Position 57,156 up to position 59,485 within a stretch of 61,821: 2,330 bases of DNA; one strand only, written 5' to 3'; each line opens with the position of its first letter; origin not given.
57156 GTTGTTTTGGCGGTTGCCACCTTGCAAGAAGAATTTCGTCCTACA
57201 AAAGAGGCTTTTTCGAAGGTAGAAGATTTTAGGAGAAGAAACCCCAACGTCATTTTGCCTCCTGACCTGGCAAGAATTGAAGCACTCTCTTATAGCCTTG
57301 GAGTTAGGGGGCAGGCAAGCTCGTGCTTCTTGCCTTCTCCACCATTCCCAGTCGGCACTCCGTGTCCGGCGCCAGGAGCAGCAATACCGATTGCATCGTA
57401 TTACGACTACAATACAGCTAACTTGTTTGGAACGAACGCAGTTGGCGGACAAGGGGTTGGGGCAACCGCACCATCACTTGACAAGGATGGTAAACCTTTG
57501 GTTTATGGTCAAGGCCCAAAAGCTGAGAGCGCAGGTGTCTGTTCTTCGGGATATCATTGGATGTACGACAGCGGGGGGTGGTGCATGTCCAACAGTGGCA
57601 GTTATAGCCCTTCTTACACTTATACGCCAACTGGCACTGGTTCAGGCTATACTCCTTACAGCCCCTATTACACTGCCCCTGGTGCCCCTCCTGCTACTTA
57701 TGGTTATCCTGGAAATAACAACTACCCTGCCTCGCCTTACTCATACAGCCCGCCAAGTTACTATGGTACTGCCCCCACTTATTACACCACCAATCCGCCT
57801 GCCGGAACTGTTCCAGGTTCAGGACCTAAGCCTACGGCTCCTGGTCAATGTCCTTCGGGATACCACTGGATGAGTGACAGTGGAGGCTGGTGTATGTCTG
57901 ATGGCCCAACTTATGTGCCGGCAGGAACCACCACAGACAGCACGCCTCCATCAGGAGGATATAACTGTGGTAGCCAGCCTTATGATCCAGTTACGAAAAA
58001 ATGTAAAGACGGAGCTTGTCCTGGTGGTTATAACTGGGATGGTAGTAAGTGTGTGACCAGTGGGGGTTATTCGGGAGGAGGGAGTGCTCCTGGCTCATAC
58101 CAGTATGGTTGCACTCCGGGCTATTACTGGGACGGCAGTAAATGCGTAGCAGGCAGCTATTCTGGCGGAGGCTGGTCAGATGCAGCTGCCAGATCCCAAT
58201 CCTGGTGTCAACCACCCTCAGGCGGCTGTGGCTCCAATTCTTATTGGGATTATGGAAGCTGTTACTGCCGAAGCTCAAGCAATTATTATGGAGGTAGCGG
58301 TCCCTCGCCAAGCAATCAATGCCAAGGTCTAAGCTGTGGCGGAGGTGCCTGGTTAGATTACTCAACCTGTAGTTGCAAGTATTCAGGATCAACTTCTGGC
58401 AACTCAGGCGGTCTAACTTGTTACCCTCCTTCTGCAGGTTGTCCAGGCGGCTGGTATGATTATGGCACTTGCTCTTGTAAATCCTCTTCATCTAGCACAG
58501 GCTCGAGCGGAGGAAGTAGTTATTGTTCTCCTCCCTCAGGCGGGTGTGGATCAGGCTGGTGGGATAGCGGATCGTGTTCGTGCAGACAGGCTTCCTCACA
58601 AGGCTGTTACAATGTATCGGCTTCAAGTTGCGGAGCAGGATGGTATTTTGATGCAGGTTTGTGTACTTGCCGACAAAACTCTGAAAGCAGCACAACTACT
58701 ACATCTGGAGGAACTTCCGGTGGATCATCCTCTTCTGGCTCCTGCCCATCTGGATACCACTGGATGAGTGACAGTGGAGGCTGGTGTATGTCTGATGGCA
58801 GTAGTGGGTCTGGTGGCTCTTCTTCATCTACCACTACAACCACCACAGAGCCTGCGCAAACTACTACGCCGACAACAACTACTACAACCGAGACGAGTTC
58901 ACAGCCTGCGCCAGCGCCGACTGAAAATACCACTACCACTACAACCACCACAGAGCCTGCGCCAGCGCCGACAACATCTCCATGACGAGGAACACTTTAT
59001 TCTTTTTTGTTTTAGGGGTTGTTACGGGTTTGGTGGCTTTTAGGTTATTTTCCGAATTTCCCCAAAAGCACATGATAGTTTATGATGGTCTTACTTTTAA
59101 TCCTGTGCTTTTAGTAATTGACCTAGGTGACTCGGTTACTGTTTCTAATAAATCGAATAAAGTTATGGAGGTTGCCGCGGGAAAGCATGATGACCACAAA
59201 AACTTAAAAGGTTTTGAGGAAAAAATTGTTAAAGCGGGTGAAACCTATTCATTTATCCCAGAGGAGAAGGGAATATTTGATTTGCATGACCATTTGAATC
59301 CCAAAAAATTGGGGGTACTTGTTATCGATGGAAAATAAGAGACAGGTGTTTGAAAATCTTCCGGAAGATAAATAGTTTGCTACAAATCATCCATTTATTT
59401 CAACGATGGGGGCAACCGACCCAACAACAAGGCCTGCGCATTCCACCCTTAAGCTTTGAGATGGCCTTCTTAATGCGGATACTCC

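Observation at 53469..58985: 1838-aa surface protein: triple helical stalk with a eukaryote-like Cys-rich tip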

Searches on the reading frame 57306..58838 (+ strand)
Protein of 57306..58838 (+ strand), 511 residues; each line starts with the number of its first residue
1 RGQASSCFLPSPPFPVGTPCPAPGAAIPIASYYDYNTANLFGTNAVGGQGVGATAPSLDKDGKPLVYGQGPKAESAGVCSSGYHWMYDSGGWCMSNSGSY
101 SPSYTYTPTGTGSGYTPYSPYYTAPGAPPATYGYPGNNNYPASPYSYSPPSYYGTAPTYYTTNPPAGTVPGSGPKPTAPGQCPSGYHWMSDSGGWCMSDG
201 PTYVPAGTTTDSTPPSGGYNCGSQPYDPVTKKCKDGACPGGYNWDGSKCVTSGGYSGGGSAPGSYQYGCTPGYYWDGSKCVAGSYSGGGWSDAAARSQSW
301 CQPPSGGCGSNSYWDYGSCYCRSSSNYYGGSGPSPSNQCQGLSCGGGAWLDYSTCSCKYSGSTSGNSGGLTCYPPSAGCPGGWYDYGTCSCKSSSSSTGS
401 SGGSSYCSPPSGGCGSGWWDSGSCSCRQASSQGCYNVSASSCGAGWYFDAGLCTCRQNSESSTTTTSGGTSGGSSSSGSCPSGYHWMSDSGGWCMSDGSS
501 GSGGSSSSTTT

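Call 18: find_homologous_proteins(query=window:57306-58838:+, max_evalue=0.001)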
Query window:57306-58838:+ (511 aa): 13 proteins with E <= 0.001 among 8000 candidates.
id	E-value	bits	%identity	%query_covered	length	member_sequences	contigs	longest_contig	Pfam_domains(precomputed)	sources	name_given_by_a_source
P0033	1.4e-147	511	55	97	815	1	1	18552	-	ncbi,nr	ncbi:hypothetical protein HYU95_01625 [Candidatus Daviesbacteria bacterium]|nr:hypothetical protein 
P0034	6.6e-128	446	48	97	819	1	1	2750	PF18915.6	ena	-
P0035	3.1e-125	437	50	70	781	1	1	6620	-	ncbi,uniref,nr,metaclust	ncbi:MAG: hypothetical protein UW60_C0053G0003 [Candidatus Woesebacteria bacterium GW2011_GWA2_44_33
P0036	1.2e-90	323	47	98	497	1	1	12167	-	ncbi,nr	ncbi:MAG: hypothetical protein HYY87_03295, partial [Candidatus Levybacteria bacterium]|nr:hypotheti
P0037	5.1e-79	285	44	69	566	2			-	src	-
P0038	1.5e-73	267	45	78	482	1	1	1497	-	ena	-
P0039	1.5e-53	201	57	39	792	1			PF18915.6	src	-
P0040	7.4e-39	152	41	51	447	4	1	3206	-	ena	-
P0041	1.4e-28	118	38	41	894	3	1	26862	-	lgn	-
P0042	1.1e-26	112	43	42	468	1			-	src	-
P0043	5.0e-14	70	38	49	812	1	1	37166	PF18915.6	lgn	-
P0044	8.3e-14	69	48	17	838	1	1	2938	PF18915.6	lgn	-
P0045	3.1e-13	67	52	19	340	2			-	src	-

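Call 20: search_protein_families(library=pfam, proteins=[P0041, P0043], max_evalue=1)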
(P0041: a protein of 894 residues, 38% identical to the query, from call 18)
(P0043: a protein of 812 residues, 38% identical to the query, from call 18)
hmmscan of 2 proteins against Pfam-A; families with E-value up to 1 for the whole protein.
P0041 (894 aa): 3 families
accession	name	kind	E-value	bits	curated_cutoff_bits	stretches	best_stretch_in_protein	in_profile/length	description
PF19077.6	Big_13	-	0.00017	22.4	27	1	751-820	30-100/102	Bacterial Ig-like domain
PF23193.1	NOMO_3rd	-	0.11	13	27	1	748-810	5-70/120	NOMO third transthyretin-like domain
PF15820.10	ECSCR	-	0.19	12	27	1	848-889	26-66/104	Endothelial cell-specific chemotaxis regulator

P0043 (812 aa): 2 families
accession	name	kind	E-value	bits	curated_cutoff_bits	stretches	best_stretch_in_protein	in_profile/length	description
PF18915.5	DUF5667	-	4.4e-16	59.6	27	1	94-197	2-92/99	Domain of unknown function (DUF5667)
PF09177.16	STX6_10_61_N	-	0.2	12.6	29.4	1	134-178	22-69/99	Syntaxin 6/10/61, N-terminal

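Call 54: search_protein_representatives(protein=window:57306-58838:+)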
Query: 511 residues. Proteins with E-value up to 0.001 (for the whole library): 21; up to 1e-10: 17; up to 1e-30: 9. The best 21 are listed.
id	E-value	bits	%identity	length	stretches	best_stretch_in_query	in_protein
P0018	2.0e-186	637.8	72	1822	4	2-289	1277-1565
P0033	4.5e-148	511.1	67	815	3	1-312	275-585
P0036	3.9e-91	323.0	62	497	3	1-208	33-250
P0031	4.8e-84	299.6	62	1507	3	3-290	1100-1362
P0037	1.6e-79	284.7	54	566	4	1-237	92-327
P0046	7.6e-78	279.2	66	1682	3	3-218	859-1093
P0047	5.9e-62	226.7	57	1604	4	1-282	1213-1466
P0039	4.7e-54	200.6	59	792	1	1-218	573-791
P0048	5.6e-47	177.2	49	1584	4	4-220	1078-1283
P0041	4.3e-29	118.2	54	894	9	299-430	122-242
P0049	1.5e-15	73.5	59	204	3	422-506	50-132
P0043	1.6e-14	70.1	45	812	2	398-509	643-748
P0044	2.6e-14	69.3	47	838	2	400-507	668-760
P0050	7.1e-14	67.9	50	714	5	300-440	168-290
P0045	9.8e-14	67.4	61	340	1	1-111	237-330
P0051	3.8e-13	65.5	43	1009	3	164-443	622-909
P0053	4.0e-10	55.5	40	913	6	269-412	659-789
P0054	6.7e-08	48.2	42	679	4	402-457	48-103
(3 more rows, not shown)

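Call 56: list_cluster_members(proteins=[P0041, P0043, P0050, P0051, P0053, P0054, P0046, P0047, P0048, P0044])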
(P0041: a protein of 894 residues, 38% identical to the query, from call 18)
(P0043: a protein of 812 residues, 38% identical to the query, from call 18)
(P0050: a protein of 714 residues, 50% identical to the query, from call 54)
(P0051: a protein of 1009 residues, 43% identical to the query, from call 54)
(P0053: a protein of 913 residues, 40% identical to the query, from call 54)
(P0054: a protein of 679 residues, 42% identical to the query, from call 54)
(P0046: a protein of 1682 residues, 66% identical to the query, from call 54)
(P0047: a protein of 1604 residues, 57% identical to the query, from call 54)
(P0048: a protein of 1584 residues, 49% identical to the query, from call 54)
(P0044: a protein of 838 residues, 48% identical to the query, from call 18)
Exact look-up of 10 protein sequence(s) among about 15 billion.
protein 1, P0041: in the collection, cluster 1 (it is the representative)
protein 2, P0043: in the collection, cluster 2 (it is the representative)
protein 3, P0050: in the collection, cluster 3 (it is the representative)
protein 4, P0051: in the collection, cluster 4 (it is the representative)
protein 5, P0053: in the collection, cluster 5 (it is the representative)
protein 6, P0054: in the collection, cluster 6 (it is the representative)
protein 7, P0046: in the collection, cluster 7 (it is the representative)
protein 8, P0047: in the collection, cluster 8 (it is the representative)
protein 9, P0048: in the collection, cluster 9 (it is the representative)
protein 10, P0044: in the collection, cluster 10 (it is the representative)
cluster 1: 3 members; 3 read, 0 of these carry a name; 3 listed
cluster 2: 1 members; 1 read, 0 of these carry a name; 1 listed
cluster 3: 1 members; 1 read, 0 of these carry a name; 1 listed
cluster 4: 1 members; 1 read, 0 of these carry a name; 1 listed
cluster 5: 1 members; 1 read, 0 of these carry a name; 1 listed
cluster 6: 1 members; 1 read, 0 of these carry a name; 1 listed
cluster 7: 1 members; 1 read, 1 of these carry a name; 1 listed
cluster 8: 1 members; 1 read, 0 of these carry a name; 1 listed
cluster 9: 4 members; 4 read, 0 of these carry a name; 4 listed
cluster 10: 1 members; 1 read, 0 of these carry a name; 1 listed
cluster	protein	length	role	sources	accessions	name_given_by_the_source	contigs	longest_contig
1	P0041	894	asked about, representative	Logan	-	-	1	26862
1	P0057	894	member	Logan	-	-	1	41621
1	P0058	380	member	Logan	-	-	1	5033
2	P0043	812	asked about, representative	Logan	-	-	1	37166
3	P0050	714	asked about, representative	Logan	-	-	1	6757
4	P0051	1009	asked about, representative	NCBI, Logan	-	-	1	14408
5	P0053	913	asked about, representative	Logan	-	-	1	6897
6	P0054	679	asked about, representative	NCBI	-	-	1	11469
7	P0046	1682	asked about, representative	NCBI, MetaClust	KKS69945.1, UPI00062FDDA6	MAG: hypothetical protein UV41_C0040G0001, partial [Candidatus Daviesbacteria bacterium ... | status=active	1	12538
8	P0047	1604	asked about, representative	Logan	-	-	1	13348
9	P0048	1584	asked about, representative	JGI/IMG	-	-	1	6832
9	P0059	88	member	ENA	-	-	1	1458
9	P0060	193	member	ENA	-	-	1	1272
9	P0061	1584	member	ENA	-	-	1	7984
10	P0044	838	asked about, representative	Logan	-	-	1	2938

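Call 64: find_encoding_contigs(protein=P0041, flank=8000, max_places=1)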
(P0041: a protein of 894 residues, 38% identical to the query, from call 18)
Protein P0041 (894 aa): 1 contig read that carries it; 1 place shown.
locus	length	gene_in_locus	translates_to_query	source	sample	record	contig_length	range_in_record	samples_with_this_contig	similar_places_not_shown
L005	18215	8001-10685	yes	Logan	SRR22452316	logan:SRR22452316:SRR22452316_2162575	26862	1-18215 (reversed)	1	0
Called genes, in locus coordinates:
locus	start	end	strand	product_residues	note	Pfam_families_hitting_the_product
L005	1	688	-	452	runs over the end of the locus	PF00173:Cyt-b5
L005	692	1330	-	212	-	PF00160:Pro_isomerase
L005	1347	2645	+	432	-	PF01794:Ferric_reduct, PF00970:FAD_binding_6 (weak), PF08022:FAD_binding_8, PF00175:NAD_binding_1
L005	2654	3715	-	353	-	PF02129:Peptidase_S15, PF01738:DLH (faint), PF20434:BD-FAE, PF00561:Abhydrolase_1 (weak), PF12146:Hydrolase_4, PF12697:Abhydrolase_6 (weak), PF00326:Peptidase_S9, PF08840:BAAT_C (weak), +1 more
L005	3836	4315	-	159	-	-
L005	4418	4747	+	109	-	-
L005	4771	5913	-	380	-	-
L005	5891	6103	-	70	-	PF10518:TAT_signal (weak)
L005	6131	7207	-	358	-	PF00512:HisKA, PF02518:HATPase_c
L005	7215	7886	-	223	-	PF00072:Response_reg, PF00486:Trans_reg_C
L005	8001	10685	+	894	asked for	-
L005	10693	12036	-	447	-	PF00512:HisKA, PF02518:HATPase_c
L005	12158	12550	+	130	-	PF00072:Response_reg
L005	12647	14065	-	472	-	-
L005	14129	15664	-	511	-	PF13541:ChlI, PF00158:Sigma54_activat (faint), PF01078:Mg_chelatase, PF07728:AAA_5 (faint), PF00493:MCM (weak), PF13335:Mg_chelatase_C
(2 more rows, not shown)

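Call 65: find_encoding_contigs(protein=P0051, flank=8000, max_places=1)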
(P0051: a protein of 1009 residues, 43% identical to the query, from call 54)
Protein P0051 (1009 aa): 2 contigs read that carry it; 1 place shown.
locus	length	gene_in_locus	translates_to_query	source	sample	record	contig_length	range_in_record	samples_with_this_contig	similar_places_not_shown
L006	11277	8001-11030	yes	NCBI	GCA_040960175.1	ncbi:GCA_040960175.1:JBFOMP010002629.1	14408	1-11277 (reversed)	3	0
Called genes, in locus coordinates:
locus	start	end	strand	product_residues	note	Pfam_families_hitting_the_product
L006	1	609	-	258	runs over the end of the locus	PF13453:Zn_ribbon_TFIIB, PF26358:EcdD_BsdD_detox (faint), PF13453:Zn_ribbon_TFIIB (weak)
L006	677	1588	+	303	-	PF04055:Radical_SAM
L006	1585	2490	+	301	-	PF00152:tRNA-synt_2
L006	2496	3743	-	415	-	PF00657:Lipase_GDSL (weak), PF13472:Lipase_GDSL_2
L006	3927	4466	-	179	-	PF00565:SNase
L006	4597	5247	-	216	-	-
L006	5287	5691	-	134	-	-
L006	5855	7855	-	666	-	-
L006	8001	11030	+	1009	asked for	PF18915:DUF5667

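Call 73: search_solved_structures(query=P0041, max_evalue=10)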
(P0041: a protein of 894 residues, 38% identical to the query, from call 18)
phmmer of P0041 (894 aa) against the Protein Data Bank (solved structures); distinct sequences matched with E-value up to 10: 2.
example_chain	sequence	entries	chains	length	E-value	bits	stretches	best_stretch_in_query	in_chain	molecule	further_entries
2kcr_A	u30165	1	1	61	0.39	11.8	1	56-86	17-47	anntoxin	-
2f3x_A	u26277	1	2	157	3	8.9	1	676-800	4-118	Transcription factor fapR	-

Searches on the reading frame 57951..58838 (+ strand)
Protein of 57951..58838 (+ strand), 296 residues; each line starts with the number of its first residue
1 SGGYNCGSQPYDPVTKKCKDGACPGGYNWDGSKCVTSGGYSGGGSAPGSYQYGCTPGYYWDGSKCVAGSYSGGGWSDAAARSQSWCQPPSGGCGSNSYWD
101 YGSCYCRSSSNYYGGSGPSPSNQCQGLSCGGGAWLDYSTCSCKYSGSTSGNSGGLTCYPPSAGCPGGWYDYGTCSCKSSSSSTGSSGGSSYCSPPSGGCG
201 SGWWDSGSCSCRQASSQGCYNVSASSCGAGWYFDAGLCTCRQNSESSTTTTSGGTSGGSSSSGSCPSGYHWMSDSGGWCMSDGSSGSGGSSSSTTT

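Call 16: search_protein_families(library=pfam, proteins=[window:57951-58838:+], max_evalue=10)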
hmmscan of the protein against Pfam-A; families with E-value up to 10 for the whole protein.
window:57951-58838:+ (296 aa): 1 family
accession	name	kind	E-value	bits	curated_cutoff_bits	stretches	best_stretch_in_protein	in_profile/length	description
PF19202.5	DUF5874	-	0.028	15.2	27.1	2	6-37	4-37/74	Family of unknown function (DUF5874)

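Call 72: search_solved_structures(query=window:57951-58838:+, max_evalue=10)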
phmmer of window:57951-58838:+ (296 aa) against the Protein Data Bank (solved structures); distinct sequences matched with E-value up to 10: 1.
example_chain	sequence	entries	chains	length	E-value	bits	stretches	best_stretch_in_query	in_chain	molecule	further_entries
1kq3_A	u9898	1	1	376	2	10.9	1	127-179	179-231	glycerol dehydrogenase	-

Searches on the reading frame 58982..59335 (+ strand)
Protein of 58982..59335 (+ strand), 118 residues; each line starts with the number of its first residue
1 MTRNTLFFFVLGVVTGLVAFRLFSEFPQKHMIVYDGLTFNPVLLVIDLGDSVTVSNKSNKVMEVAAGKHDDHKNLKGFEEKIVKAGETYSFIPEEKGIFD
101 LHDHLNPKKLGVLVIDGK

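Call 12: search_protein_families(library=pfam, proteins=[window:58982-59335:+], max_evalue=0.001)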
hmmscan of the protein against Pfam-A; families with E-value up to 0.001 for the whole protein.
window:58982-59335:+ (118 aa): 0 families

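Call 70: search_protein_families(library=pfam, proteins=[window:58982-59335:+], max_evalue=10)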
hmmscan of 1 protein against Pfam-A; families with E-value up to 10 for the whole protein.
window:58982-59335:+ (118 aa): 2 families
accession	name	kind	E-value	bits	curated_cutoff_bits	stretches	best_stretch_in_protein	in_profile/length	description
PF13473.12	Cupredoxin_1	-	0.0037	17.7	27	1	27-115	20-104/104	Cupredoxin-like domain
PF24958.1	DUF7765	-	0.11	13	27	1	35-76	6-46/102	Domain of unknown function (DUF7765)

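Call 71: search_solved_structures(query=window:58982-59335:+, max_evalue=10)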
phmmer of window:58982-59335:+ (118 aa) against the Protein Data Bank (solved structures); distinct sequences matched with E-value up to 10: 7.
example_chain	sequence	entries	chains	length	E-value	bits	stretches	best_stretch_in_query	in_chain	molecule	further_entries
9cck_A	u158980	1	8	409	5.5e-05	26.6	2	38-113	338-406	Copper-containing nitrite reductase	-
1rwi_B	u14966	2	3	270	0.16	15.5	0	31-68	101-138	Serine/threonine-protein kinase pknD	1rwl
9spj_W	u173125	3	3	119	0.17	15.4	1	46-89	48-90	60S ribosomal protein L22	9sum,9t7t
1iby_A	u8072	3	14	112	0.29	14.6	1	40-110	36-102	NITROSOCYANIN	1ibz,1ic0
5fc9_A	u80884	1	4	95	0.4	14.2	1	38-115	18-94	Blue (Type 1) copper domain protein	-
9cck_C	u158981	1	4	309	0.83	13.2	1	33-108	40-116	Copper-containing nitrite reductase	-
9lp2_C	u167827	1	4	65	1.4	12.4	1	42-95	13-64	dAID23.4S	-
